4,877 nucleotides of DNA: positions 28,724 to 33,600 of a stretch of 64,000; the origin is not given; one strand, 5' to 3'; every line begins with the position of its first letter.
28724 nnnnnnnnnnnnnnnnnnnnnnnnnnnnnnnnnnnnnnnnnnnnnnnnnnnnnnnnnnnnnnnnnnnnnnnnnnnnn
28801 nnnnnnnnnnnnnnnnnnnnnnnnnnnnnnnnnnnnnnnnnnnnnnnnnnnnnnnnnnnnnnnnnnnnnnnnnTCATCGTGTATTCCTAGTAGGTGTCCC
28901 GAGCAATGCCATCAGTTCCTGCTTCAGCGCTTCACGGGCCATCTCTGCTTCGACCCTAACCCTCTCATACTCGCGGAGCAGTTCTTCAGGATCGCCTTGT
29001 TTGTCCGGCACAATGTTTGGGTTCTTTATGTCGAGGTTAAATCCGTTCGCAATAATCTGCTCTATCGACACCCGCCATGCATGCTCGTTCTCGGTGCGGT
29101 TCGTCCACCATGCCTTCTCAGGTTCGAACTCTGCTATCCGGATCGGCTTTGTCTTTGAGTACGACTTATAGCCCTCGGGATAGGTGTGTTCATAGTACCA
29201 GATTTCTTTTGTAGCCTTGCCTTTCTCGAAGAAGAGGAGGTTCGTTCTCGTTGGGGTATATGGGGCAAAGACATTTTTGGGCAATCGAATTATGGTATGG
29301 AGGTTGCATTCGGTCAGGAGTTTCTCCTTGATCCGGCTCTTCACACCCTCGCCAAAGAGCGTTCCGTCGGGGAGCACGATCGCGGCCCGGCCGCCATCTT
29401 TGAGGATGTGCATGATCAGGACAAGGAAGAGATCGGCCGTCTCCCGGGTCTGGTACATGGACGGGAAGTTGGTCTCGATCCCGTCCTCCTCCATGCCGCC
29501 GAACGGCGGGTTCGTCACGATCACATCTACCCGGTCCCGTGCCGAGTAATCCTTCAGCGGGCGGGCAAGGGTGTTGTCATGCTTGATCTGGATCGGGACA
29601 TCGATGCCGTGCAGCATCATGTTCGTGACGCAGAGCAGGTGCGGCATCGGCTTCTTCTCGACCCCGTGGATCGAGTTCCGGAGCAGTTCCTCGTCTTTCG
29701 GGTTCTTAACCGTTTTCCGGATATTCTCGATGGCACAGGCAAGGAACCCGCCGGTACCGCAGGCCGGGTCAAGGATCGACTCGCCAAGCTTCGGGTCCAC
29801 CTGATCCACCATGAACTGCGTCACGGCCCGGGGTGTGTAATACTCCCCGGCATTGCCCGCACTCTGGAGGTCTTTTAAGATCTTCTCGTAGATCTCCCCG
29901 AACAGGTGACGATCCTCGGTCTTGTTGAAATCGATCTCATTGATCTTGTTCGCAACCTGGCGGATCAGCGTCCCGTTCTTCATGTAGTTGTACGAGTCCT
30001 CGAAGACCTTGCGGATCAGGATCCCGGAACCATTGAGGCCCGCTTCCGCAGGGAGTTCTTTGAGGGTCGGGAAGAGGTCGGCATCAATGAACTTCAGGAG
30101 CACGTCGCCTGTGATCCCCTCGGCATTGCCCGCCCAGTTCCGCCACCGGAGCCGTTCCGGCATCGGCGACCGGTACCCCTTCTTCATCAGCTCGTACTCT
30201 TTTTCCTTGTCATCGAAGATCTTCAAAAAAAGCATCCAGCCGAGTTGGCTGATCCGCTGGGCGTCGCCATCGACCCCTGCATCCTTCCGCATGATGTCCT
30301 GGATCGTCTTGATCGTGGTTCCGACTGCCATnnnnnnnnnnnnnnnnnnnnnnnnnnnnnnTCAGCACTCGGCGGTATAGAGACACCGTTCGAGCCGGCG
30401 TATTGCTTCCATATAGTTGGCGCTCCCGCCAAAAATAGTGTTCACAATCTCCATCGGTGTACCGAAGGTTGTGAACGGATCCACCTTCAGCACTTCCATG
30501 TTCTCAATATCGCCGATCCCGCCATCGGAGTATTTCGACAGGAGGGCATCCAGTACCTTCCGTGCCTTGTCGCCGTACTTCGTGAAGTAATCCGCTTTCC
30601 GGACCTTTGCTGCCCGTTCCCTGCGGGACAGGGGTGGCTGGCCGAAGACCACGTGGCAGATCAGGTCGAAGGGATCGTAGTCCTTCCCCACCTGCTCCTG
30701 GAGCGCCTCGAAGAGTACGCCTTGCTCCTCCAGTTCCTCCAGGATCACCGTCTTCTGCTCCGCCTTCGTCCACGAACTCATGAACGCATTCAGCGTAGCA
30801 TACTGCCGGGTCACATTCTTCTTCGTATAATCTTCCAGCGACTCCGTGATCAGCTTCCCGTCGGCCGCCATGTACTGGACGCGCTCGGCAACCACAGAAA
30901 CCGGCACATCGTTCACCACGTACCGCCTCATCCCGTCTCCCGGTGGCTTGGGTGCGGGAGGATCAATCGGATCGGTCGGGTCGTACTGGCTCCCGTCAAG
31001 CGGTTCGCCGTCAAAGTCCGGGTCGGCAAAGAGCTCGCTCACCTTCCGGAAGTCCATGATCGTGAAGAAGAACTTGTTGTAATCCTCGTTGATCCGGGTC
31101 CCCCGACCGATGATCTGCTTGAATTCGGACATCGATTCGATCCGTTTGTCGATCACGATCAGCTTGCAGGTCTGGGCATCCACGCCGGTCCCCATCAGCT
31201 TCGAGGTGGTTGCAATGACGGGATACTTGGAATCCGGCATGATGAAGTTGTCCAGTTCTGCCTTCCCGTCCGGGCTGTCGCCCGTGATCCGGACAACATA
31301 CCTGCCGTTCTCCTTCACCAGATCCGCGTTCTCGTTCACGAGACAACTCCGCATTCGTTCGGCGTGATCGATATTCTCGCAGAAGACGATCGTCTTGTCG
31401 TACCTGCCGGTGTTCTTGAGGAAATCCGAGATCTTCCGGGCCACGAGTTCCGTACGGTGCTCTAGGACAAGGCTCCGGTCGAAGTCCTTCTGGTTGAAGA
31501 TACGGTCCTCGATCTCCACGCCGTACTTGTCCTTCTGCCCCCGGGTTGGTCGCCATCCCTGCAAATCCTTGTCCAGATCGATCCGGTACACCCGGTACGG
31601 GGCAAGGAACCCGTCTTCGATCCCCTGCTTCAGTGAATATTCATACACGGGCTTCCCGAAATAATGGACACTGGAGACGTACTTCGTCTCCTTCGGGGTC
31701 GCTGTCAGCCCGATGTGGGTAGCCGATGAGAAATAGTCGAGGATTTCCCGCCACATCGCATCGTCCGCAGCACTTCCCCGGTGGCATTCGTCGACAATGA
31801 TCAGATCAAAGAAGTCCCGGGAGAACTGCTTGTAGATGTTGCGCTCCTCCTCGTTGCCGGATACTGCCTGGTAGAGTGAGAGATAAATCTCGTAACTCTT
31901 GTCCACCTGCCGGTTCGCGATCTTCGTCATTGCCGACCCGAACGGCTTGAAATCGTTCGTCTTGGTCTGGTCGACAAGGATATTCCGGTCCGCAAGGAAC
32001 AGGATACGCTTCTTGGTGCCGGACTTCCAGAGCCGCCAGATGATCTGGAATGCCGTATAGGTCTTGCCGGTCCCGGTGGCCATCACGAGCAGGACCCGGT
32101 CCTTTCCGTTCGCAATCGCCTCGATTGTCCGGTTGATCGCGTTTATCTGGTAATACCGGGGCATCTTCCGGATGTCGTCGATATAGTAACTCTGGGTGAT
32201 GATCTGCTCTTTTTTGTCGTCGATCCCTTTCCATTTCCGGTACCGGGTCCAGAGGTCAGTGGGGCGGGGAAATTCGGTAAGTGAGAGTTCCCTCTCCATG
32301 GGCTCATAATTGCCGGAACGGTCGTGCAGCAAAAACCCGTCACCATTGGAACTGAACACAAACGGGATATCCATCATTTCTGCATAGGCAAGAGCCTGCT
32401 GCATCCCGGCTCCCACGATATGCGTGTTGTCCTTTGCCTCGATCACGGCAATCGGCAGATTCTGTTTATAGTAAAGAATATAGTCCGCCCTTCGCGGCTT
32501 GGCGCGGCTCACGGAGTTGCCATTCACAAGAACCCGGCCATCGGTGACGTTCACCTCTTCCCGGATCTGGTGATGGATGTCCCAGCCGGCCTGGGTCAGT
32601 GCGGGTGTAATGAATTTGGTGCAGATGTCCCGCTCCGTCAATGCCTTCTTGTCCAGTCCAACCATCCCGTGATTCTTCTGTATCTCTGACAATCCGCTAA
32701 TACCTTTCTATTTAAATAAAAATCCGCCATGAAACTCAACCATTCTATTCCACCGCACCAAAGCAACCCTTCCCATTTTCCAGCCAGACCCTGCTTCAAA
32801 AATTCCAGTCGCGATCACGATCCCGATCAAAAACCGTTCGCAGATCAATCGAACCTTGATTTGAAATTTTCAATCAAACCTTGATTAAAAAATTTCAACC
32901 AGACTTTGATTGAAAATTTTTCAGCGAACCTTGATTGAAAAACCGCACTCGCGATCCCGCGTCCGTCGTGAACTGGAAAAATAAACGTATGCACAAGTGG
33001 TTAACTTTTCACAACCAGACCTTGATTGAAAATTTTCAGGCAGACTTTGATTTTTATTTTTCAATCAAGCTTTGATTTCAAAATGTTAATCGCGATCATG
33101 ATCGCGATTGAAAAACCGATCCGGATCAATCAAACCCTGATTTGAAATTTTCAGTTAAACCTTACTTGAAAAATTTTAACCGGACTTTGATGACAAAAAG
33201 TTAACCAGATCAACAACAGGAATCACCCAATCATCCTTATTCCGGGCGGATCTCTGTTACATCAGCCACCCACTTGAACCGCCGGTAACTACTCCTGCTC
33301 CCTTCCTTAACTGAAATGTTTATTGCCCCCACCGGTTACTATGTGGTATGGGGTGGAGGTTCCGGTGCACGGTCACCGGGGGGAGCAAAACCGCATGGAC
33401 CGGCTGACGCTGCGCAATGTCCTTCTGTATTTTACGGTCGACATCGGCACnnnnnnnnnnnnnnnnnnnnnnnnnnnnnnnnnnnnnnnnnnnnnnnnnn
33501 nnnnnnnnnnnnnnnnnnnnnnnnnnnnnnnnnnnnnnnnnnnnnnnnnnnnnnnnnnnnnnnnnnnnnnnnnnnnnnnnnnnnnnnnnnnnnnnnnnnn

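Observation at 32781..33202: Higher-order array of 25-bp AT-rich units interleaved with GATC-rich palindromes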

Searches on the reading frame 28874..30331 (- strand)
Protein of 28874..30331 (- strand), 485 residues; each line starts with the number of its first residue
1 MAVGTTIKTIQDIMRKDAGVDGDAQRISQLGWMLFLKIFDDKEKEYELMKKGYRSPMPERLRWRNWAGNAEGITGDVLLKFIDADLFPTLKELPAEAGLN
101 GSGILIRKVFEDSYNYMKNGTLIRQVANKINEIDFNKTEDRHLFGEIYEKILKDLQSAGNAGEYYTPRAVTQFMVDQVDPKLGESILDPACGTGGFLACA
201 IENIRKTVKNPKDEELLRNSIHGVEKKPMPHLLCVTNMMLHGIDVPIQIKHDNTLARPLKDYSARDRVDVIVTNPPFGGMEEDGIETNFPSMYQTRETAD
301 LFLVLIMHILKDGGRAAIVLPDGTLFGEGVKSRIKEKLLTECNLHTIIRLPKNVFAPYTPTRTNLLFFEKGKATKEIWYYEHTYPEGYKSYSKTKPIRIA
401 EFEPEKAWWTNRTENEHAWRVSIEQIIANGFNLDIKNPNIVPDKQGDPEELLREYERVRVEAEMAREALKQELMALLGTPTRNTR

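Call 11: search_protein_families(library=pfam, proteins=[window:28874-30331:-])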
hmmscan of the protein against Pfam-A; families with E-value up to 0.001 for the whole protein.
window:28874-30331:- (485 aa): 5 families
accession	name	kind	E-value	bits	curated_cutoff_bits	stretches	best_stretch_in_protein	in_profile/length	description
PF02384.22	N6_Mtase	-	2.6e-77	260.6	20.4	1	140-438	2-302/311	N-6 DNA Methylase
PF12161.14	HsdM_N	-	6.5e-10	40.2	24.5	1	6-130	4-135/135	HsdM N-terminal domain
PF07669.17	Eco57I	-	1.2e-08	35.7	25.3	1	263-355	70-171/171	Eco57I restriction-modification methylase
PF01170.24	UPF0020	-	2.9e-08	34.1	22.3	1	174-280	20-134/197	RMKL-like, methyltransferase domain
PF01555.25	N6_N4_Mtase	-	0.00011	22.7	26.7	0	268-408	1-144/221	DNA methylase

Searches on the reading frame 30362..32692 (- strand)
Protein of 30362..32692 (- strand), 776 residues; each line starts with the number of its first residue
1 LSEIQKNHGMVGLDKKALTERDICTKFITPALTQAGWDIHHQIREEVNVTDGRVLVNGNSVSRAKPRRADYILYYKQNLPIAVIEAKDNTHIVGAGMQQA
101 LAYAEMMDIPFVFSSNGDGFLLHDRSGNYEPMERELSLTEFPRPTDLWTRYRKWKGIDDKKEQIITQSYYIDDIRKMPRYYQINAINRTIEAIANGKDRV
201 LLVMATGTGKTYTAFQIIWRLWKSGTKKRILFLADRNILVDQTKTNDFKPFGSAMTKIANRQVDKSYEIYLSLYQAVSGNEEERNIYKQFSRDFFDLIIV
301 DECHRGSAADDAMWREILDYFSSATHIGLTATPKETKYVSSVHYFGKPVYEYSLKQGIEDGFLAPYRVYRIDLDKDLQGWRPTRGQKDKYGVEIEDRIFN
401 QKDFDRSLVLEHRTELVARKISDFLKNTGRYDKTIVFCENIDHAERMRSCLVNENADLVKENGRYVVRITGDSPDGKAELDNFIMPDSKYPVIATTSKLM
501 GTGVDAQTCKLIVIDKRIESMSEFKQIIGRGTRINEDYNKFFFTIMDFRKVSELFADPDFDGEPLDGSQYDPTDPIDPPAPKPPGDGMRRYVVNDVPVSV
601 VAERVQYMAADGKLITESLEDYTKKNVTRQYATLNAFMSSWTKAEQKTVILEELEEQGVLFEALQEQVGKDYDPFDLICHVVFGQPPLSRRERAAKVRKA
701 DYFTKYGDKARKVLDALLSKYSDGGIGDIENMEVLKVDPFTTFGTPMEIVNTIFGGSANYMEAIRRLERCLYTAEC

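Call 11: search_protein_families(library=pfam, proteins=[window:30362-32692:-])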
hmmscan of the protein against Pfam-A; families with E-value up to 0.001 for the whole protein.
window:30362-32692:- (776 aa): 7 families
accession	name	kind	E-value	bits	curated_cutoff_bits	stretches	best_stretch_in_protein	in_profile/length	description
PF04851.21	ResIII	-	2.4e-49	167.9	22.5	1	177-334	3-163/164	Type III restriction enzyme, res subunit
PF08463.15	EcoEI_R_C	-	3.7e-32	112.1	24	1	617-772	1-163/163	EcoEI R protein C-terminal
PF18766.7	SWI2_SNF2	-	2.5e-20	73.5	26.7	1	181-365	1-187/221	SWI2/SNF2 ATPase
PF04313.20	HSDR_N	-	1.1e-11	45.5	25.1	1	60-126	119-193/198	Type I restriction enzyme R protein N terminus (HSDR_N)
PF00270.35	DEAD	-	3.1e-11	43.7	26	1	188-335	6-162/167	DEAD/DEAH box helicase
PF00271.37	Helicase_C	-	8.1e-08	32.9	23.5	1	420-535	5-110/110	Helicase conserved C-terminal domain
PF13588.12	HSDR_N_2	-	0.0001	22.8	25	1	62-124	32-95/110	Type I restriction enzyme R protein N terminus (HSDR_N)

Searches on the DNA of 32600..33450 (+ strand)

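Call 45: search_rna_families(source=window, start=32600, end=33450, threshold=evalue, max_evalue=1)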
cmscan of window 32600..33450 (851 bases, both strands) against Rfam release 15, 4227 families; matches with E-value up to 1: 4.
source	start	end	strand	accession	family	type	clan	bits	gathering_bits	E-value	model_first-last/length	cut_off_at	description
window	32866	32917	-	RF00956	MIR1444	Gene; miRNA;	-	25.7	80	0.019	1-85/85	no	MIR1444 microRNA precursor family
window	32985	33145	-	RF01589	plasmodium_snoR11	Gene; snRNA; snoRNA; HACA-box;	-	23.4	80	0.45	1-207/207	no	small nucleolar RNA snoR11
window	32857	32903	-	RF04347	Plastid-ccsA-ndhD-2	Cis-reg;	-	20.4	51.5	0.34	1-53/53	no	Plastid-ccsA-ndhD-2 3UTR RNA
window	32797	32943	-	RF02052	STnc630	Gene; sRNA;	-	19.5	55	0.53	1-166/166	no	Enterobacterial sRNA STnc630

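Call 87: search_dna_similar(query=window:32775-33210:+, collection=plasmids, mode=distant, max_evalue=0.001, max_rows=10)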
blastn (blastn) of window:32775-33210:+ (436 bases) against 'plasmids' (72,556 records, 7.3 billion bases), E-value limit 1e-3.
No match.

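Call 88: search_dna_similar(query=window:32775-33210:+, collection=phages, mode=distant, max_evalue=0.001, max_rows=10)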
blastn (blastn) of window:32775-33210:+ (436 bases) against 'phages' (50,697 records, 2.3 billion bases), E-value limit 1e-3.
No match.
